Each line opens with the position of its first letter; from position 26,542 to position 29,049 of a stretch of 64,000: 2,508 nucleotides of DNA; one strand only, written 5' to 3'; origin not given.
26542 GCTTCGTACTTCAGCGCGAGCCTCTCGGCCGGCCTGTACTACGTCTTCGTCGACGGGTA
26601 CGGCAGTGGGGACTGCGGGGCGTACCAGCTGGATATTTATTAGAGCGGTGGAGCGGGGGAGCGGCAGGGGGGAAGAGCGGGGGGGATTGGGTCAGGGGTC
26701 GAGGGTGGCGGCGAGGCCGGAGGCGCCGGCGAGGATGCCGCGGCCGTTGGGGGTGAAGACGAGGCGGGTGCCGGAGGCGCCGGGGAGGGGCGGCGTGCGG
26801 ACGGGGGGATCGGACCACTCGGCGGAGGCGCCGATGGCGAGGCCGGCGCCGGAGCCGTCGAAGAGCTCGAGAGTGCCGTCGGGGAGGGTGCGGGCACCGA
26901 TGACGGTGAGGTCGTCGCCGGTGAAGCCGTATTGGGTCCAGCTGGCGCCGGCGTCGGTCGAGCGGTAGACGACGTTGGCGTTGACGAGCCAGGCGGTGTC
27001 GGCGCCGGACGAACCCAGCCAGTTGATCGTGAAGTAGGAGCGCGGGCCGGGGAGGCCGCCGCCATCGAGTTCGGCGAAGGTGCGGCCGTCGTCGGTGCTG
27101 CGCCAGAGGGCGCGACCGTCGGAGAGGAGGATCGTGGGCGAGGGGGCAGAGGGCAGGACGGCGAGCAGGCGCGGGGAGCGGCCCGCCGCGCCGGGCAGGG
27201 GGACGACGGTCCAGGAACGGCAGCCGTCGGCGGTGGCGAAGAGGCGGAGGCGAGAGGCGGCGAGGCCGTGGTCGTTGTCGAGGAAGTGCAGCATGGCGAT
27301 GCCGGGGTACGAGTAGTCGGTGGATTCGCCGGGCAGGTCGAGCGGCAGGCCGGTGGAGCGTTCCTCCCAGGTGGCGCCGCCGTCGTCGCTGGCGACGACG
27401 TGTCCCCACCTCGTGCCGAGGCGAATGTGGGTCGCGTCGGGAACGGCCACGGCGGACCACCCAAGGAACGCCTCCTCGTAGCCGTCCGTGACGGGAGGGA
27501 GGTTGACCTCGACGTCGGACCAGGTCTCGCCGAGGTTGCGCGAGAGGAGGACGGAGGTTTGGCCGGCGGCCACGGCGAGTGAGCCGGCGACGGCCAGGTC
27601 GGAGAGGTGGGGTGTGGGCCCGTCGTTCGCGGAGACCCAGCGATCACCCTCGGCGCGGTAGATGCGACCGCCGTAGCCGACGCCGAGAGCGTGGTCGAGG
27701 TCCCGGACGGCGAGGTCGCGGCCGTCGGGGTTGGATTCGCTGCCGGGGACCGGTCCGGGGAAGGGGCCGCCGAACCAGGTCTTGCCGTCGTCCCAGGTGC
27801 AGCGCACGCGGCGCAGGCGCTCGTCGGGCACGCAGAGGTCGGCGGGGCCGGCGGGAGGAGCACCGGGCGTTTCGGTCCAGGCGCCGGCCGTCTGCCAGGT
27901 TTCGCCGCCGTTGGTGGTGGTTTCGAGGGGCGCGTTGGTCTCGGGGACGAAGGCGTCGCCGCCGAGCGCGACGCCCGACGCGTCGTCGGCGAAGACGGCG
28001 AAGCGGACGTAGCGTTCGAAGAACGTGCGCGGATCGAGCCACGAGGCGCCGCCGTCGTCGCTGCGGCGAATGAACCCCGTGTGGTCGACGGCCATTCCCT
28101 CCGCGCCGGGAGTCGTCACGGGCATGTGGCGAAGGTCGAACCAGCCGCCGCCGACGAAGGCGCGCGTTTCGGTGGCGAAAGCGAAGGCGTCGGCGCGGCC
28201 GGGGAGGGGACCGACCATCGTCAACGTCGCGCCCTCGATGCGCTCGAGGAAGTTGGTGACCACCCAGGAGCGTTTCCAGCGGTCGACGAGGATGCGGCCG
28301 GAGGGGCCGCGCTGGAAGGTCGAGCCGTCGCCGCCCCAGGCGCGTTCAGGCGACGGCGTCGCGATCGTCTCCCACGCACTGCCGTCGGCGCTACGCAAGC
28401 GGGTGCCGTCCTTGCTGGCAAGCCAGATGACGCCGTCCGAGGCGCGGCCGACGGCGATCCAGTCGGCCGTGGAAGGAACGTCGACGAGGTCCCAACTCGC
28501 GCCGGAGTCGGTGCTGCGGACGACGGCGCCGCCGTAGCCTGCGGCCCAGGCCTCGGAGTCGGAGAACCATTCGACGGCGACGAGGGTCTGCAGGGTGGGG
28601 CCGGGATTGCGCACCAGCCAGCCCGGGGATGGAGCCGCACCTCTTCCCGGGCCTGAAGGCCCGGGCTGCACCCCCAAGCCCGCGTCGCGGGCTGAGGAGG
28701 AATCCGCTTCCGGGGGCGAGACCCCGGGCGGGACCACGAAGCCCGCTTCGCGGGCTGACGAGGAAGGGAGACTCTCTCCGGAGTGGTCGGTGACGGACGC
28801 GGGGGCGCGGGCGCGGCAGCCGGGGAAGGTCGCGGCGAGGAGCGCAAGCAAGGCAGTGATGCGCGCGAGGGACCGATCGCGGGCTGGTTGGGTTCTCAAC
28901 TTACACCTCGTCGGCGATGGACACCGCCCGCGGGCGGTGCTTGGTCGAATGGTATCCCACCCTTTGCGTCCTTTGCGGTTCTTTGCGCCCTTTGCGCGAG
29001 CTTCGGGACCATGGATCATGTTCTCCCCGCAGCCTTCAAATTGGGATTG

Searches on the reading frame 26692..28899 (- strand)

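Call 63: search_protein_families(library=pfam, proteins=[window:26692-28899:-], max_evalue=0.001)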
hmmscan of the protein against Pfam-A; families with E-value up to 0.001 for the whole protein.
window:26692-28899:- (735 aa): 3 families
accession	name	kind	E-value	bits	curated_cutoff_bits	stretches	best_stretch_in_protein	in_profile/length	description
PF15902.12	Sortilin-Vps10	-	5.5e-09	35.7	33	0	500-612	2-113/446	Sortilin, neurotensin receptor 3,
PF14870.12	PSII_BNR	-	7.5e-09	35.7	27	0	499-608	38-137/303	Photosynthesis system II assembly factor YCF48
PF02012.26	BNR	-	8e-08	31.6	27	0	504-512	3-11/12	BNR/Asp-box repeat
